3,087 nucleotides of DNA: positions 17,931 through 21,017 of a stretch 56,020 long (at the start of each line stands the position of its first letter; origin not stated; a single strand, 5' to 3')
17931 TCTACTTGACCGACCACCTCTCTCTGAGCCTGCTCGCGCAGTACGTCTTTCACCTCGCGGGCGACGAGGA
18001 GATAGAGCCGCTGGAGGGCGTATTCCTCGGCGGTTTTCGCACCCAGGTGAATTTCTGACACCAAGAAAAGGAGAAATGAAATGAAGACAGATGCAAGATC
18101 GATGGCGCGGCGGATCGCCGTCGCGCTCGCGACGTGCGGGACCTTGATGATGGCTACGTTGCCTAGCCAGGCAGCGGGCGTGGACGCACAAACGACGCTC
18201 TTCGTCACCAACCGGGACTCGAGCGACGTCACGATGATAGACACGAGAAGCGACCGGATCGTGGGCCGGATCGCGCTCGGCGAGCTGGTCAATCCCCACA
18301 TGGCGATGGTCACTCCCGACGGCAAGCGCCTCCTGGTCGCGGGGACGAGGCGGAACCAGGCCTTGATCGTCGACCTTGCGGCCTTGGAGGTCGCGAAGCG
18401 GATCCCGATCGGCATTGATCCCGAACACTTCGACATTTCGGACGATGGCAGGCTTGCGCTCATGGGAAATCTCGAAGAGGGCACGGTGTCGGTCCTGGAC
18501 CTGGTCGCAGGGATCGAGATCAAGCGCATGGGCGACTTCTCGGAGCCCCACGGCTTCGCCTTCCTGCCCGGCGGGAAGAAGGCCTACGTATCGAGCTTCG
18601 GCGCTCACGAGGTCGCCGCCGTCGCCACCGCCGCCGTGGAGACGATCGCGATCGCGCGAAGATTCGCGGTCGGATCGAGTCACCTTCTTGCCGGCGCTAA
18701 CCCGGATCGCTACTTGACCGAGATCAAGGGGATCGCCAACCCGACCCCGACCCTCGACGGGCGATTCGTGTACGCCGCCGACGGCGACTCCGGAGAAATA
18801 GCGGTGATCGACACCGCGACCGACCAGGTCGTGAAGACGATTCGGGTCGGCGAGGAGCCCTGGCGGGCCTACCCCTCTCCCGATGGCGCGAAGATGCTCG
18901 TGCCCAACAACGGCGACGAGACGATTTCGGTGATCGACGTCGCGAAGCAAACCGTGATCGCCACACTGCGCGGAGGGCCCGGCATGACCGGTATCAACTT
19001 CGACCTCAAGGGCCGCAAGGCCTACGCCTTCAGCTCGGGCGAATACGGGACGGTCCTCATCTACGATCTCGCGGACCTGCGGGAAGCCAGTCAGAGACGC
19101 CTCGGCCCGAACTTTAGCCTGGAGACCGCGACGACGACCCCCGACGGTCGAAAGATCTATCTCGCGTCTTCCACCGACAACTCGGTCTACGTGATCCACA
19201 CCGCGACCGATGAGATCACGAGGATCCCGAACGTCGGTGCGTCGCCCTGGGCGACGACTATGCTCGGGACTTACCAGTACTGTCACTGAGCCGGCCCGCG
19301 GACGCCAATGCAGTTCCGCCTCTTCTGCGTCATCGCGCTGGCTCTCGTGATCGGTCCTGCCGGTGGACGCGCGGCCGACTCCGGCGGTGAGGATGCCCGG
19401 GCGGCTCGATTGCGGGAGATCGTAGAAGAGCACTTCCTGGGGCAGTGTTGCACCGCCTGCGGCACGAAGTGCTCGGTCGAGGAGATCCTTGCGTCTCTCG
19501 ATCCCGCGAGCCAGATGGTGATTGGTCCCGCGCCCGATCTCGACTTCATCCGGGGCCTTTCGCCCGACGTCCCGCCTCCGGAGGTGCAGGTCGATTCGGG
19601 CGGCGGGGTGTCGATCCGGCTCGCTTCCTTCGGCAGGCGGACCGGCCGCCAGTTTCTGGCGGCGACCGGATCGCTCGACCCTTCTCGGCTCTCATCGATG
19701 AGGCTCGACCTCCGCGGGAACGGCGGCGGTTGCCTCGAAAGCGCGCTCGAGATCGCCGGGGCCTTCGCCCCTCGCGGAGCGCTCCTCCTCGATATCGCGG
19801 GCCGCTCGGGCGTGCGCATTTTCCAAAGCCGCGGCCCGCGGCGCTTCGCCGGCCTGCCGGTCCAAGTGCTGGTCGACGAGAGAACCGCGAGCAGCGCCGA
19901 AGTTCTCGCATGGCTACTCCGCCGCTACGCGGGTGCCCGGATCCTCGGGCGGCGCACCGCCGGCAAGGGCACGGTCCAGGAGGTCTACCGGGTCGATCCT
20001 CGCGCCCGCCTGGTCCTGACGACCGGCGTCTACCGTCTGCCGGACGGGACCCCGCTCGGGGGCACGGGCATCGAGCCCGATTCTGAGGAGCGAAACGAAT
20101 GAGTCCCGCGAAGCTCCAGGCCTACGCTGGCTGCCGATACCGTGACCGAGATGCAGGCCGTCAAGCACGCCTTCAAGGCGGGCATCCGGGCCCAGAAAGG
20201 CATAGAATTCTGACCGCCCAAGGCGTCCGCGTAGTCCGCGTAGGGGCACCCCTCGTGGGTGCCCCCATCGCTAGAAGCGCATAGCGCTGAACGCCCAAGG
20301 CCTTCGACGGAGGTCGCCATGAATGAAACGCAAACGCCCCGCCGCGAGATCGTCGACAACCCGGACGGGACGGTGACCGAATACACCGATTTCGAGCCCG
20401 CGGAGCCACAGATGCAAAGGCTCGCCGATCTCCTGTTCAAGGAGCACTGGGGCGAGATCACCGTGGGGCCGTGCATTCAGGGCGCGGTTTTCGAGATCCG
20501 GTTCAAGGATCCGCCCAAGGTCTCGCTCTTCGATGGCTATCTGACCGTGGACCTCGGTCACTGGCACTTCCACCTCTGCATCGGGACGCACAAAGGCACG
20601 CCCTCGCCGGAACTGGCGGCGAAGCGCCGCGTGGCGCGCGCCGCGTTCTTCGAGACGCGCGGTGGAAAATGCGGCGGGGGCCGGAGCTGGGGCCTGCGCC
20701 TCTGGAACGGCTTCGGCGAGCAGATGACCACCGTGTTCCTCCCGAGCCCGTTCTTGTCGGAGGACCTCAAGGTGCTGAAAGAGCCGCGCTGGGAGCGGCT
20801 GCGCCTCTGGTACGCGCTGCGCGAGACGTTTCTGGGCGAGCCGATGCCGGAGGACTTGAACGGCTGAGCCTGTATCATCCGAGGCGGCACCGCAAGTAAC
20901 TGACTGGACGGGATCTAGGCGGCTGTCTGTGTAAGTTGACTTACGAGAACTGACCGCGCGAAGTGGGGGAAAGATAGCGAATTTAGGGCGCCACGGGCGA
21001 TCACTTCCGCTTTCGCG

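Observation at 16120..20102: B12-riboswitch-controlled porin / beta-propeller / PDZ-less S41 peptidase operon: candidate undescribed corrinoid-capture system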

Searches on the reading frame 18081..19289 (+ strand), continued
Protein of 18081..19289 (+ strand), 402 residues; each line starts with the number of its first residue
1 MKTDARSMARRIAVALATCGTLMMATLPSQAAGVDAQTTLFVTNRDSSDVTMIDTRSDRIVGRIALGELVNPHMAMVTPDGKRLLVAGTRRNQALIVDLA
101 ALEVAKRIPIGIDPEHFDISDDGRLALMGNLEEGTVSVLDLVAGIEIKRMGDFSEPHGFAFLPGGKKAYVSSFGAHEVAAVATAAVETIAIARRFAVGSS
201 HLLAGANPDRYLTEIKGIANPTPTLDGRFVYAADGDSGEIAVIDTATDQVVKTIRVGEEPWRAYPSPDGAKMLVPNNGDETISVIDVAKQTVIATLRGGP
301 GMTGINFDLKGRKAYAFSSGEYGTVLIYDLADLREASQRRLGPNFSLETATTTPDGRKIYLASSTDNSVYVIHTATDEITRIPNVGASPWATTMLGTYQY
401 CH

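Call 87: search_protein_families(library=pfam, proteins=[L065:3572-5080:+, L065:5115-8873:+, L072:12076-13038:+, L072:7331-8974:+, L066:11411-12238:+], max_evalue=0.001)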
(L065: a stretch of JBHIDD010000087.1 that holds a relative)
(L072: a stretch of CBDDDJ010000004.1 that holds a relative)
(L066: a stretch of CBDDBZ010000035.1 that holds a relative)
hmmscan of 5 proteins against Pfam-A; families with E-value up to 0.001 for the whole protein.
L065:3572-5080:+ (502 aa): 2 families
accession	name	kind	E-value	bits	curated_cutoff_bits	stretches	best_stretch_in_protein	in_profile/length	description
PF02492.25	cobW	-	2.6e-55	187.3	20.7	1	163-365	1-177/180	CobW/HypB/UreG, nucleotide-binding domain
PF07683.19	CobW_C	-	1.8e-15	57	22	1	410-496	3-89/94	Cobalamin synthesis protein cobW C-terminal domain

L065:5115-8873:+ (1252 aa): 1 family
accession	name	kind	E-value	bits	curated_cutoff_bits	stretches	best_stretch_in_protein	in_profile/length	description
PF02514.21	CobN-Mg_chel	-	0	1311.2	24.5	1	139-1234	1-1088/1090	CobN/Magnesium Chelatase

L072:12076-13038:+ (320 aa): 1 family
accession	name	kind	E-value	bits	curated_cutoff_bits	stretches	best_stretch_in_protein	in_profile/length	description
PF00691.25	OmpA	-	3.1e-16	59.9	27.2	1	233-313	19-98/98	OmpA family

L072:7331-8974:+ (547 aa): 0 families

L066:11411-12238:+ (275 aa): 3 families
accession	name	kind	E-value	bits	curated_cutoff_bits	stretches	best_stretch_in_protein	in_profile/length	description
PF08238.18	Sel1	-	4.1e-60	198.5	30.7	5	95-130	1-36/36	Sel1 repeat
PF23310.1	TPR_27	-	3.6e-09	36.7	27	0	186-221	44-79/110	Plant tetratrico peptide repeats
PF13432.12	TPR_16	-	4e-06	27.6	32.7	1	31-95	1-63/65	Tetratricopeptide repeat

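Call 95: search_protein_families(library=pfam, proteins=[L044:4549-5706:+, L059:3534-4538:+, L059:4535-5317:+, L059:5324-6328:+, L030:14636-15886:+, L030:15934-17004:+, L030:17001-18008:+], max_evalue=0.001)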
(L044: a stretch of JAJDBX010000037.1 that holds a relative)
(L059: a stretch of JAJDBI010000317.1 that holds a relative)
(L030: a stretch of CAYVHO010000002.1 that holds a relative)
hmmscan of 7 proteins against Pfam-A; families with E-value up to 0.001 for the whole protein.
L044:4549-5706:+ (385 aa): 0 families

L059:3534-4538:+ (334 aa): 1 family
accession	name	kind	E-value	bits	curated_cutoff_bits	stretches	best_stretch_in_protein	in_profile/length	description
PF01497.23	Peripla_BP_2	-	4.3e-33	115.1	27.5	1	61-293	1-234/235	Periplasmic binding protein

L059:4535-5317:+ (260 aa): 4 families
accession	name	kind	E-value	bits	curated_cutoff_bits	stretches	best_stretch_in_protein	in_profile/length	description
PF00005.33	ABC_tran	-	3.6e-31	109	25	1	22-170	2-137/137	ABC transporter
PF13304.12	AAA_21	-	4.2e-11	43.9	27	1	33-95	1-61/304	AAA domain, putative AbiEii toxin, Type IV TA system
PF02463.25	SMC_N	-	2.5e-07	30.8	40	0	141-198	136-196/220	RecF/RecN/SMC N terminal domain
PF13555.12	AAA_29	-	6.2e-05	23.1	27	1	26-64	17-54/61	P-loop containing region of AAA domain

L059:5324-6328:+ (334 aa): 1 family
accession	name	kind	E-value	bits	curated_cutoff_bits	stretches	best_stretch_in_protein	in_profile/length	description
PF01032.23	FecCD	-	1.3e-89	300.8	26.5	1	17-330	2-311/311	FecCD transport family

L030:14636-15886:+ (416 aa): 1 family
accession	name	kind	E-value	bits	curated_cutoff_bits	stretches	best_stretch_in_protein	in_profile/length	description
PF01497.23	Peripla_BP_2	-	2e-15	57.3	27.5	1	132-366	2-229/235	Periplasmic binding protein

L030:15934-17004:+ (356 aa): 1 family
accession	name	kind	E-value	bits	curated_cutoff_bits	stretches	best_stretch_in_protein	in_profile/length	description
PF01032.23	FecCD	-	1.1e-78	264.9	26.5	1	30-349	2-311/311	FecCD transport family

L030:17001-18008:+ (335 aa): 4 families
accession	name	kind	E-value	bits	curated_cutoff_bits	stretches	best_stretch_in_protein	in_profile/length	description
PF00005.33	ABC_tran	-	6e-29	101.8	25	1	23-172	1-137/137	ABC transporter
PF13304.12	AAA_21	-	4.4e-10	40.5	27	1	143-204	237-300/304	AAA domain, putative AbiEii toxin, Type IV TA system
PF13191.12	AAA_16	-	0.0001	23.3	32.6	1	33-132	24-104/167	AAA ATPase domain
PF03193.22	RsgA_GTPase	-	0.00094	19.5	30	0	24-56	98-129/174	RsgA GTPase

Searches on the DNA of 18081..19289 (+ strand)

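Call 14: search_rna_families(sources=[L001, L004, L005], threshold=gathering)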
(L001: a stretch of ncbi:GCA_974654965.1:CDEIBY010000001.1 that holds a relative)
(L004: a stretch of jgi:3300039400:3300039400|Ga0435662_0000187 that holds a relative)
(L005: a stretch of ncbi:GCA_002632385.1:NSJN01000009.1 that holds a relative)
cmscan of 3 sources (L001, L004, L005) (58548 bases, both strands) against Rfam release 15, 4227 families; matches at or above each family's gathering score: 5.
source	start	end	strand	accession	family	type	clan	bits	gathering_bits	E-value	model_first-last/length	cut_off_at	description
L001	8060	8286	+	RF00174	Cobalamin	Cis-reg; riboswitch;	CL00101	120.7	31.5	8.8e-30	1-189/189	no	Cobalamin riboswitch aptamer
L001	5073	5299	+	RF00174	Cobalamin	Cis-reg; riboswitch;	CL00101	109.1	31.5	1.9e-26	1-189/189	no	Cobalamin riboswitch aptamer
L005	3227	3439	+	RF00174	Cobalamin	Cis-reg; riboswitch;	CL00101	88.4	31.5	1.5e-20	1-189/189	no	Cobalamin riboswitch aptamer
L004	5173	5361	+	RF00174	Cobalamin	Cis-reg; riboswitch;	CL00101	83.3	31.5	4.5e-19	1-189/189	no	Cobalamin riboswitch aptamer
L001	14951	15119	+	RF02001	group-II-D1D4-3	Intron;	CL00102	43.4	32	1.6e-05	1-170/170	no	Group II catalytic intron D1-D4-3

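Call 21: search_rna_families(sources=[L007, L008], threshold=gathering)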
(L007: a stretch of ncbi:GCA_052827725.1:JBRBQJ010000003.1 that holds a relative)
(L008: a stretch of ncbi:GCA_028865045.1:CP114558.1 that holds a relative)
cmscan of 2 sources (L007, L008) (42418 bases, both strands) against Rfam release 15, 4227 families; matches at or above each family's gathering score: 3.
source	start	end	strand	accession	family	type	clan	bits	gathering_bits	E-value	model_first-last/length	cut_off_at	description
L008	8425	8601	+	RF00174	Cobalamin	Cis-reg; riboswitch;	CL00101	92.2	31.5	9.4e-22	1-189/189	no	Cobalamin riboswitch aptamer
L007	8030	8238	+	RF00174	Cobalamin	Cis-reg; riboswitch;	CL00101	76.3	31.5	3.3e-17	1-189/189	no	Cobalamin riboswitch aptamer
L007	7639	7852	+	RF00174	Cobalamin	Cis-reg; riboswitch;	CL00101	72.8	31.5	3.2e-16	1-189/189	no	Cobalamin riboswitch aptamer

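Call 80: search_rna_families(sources=[L051, L066, L072, L068, L064], threshold=gathering)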
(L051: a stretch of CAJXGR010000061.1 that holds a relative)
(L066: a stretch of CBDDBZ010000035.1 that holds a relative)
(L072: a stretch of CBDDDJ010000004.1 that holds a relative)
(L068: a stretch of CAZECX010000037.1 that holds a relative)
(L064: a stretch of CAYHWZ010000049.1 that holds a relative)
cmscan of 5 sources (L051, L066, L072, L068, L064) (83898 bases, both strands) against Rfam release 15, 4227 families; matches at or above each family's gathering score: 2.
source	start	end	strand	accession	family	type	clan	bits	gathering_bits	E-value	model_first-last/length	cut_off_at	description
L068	9324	9524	-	RF00174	Cobalamin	Cis-reg; riboswitch;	CL00101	112.4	31.5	3e-27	1-189/189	no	Cobalamin riboswitch aptamer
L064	350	516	+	RF00174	Cobalamin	Cis-reg; riboswitch;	CL00101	38.2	31.5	5.4e-06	1-189/189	no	Cobalamin riboswitch aptamer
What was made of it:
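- Tried and rejected: Their neighbours (OmpA, Sel1) gave no B12 clue and they have no riboswitch (calls 80, 87).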

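Call 93: search_rna_families(sources=[L016, L044, L060, L065, L050, L026, L012, L036, L054], threshold=gathering)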
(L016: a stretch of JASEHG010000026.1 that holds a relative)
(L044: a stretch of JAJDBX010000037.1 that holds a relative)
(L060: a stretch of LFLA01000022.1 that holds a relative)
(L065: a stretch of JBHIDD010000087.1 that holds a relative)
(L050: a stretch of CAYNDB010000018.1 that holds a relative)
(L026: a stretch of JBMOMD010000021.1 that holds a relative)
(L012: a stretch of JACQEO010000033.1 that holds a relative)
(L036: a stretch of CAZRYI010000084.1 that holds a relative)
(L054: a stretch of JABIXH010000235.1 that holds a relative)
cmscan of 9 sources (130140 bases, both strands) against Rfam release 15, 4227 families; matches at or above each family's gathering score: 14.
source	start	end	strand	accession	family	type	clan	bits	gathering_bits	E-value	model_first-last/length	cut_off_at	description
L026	1314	1522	+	RF00174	Cobalamin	Cis-reg; riboswitch;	CL00101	124.2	31.5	2.1e-30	1-189/189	no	Cobalamin riboswitch aptamer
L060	9562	9744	+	RF00174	Cobalamin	Cis-reg; riboswitch;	CL00101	117.7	31.5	1.5e-28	1-189/189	no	Cobalamin riboswitch aptamer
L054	882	1072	-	RF00174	Cobalamin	Cis-reg; riboswitch;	CL00101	116.6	31.5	3e-28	1-189/189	no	Cobalamin riboswitch aptamer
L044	2209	2398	+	RF00174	Cobalamin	Cis-reg; riboswitch;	CL00101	116.4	31.5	3.4e-28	1-189/189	no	Cobalamin riboswitch aptamer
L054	3067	3275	+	RF00174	Cobalamin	Cis-reg; riboswitch;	CL00101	114.5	31.5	1.2e-27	1-189/189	no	Cobalamin riboswitch aptamer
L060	8697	8898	-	RF00174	Cobalamin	Cis-reg; riboswitch;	CL00101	112.4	31.5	4.9e-27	1-189/189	no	Cobalamin riboswitch aptamer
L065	1155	1354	+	RF00174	Cobalamin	Cis-reg; riboswitch;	CL00101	103.4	31.5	1.7e-24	1-189/189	no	Cobalamin riboswitch aptamer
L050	7910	8091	+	RF00174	Cobalamin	Cis-reg; riboswitch;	CL00101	101.1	31.5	8.2e-24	1-189/189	no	Cobalamin riboswitch aptamer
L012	5248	5437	+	RF00174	Cobalamin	Cis-reg; riboswitch;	CL00101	98.4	31.5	5e-23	1-189/189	no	Cobalamin riboswitch aptamer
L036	3094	3290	+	RF00174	Cobalamin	Cis-reg; riboswitch;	CL00101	94.3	31.5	7e-22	1-189/189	no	Cobalamin riboswitch aptamer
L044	9699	9822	+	RF00174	Cobalamin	Cis-reg; riboswitch;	CL00101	94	31.5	8.5e-22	46-168/189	no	Cobalamin riboswitch aptamer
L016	7569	7843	+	RF00174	Cobalamin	Cis-reg; riboswitch;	CL00101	89.3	31.5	1.9e-20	1-189/189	no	Cobalamin riboswitch aptamer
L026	8376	8516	+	RF00174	Cobalamin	Cis-reg; riboswitch;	CL00101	84.9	31.5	3.5e-19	45-169/189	no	Cobalamin riboswitch aptamer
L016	8079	8310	+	RF00174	Cobalamin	Cis-reg; riboswitch;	CL00101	65.8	31.5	1e-13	1-189/189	no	Cobalamin riboswitch aptamer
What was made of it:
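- RS-propeller-S41-CobW-CobN in L065 (calls 87, 93). Rfam confirmed the hits in L001, L004, L005, L007, L008 and L064, and 14 of 14 hits in nine further loci (calls 14, 21, 80, 93).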

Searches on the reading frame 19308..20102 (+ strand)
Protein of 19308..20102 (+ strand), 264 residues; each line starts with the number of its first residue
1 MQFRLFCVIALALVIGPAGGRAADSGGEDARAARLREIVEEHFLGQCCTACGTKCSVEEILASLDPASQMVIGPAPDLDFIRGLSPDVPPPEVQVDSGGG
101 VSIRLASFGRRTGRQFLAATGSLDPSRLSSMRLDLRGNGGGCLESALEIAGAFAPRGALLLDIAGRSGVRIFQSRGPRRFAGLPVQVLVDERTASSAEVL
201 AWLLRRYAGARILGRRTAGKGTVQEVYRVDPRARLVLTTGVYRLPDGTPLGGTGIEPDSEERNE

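Call 3: search_protein_families(library=pfam, proteins=[window:19308-20102:+], max_evalue=0.01)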
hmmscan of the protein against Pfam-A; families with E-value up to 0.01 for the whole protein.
window:19308-20102:+ (264 aa): 1 family
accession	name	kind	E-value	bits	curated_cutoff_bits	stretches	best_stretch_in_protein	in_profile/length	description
PF03572.23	Peptidase_S41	-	5.4e-30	104.6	24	1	103-259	5-163/165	Peptidase family S41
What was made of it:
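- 19308..20102 (+): PDZ-less S41 serine peptidase with a signal peptide and a Cys-rich N-terminal segment. Pfam S41, 104.6 bits, residues 103-259 (call 3).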

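Call 43: search_protein_families(library=ncbifam, proteins=[window:19308-20102:+], max_evalue=0.001)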
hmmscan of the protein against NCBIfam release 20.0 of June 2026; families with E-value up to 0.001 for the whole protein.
window:19308-20102:+ (264 aa): 9 families
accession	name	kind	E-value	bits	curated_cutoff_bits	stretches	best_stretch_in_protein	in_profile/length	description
TIGR00225.1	prc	subfamily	2.8e-28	99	218.6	1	102-259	155-312/335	C-terminal processing peptidase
NF052377.1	lmo1851_S41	exception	6.7e-25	87.7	725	1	102-260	208-366/468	lmo1851 family serine protease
NF045589.1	Cterm_S41_CtpB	exception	4.2e-24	85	633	1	103-258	223-377/416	carboxyl-terminal processing protease CtpB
TIGR03900.1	prc_long_Delta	hypoth_equivalog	4.6e-24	84.5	660.95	1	103-258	242-401/973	MXAN_5808 family serine peptidase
NF045590.1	Cterm_S41_CtpC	exception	2.4e-21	76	665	1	102-259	220-376/418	carboxyl-terminal processing protease CtpC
NF045588.1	Cterm_S41_CtpA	exception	5.3e-20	71.7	625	1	103-260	219-375/401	carboxyl-terminal processing protease CtpA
NF045591.1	Cterm_S41_CtpZ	exception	3.3e-16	59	525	1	103-259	217-372/403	carboxyl-terminal processing protease CtpZ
NF008388.1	PRK11186.1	exception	2.8e-13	49.1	825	1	123-225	380-482/663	carboxy terminal-processing peptidase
NF051464.1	tail_spec_CT441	exception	3.1e-11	42.7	700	1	127-226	387-487/645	tail-specific protease Tsp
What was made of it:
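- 19308..20102 (+): TIGR00225 scores 99 bits against a cut-off of 218.6 (call 43).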

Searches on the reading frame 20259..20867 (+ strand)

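Call 3: search_protein_families(library=pfam, proteins=[window:20259-20867:+], max_evalue=0.01)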
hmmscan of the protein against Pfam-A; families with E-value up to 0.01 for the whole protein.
window:20259-20867:+ (202 aa): 1 family
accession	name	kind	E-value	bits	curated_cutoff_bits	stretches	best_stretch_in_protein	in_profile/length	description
PF24724.1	DUF7676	-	4e-58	196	27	1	31-191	2-166/166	Family of unknown function (DUF7676)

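Call 43: search_protein_families(library=ncbifam, proteins=[window:20259-20867:+], max_evalue=0.001)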
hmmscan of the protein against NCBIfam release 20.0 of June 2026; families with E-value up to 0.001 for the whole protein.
window:20259-20867:+ (202 aa): 0 families
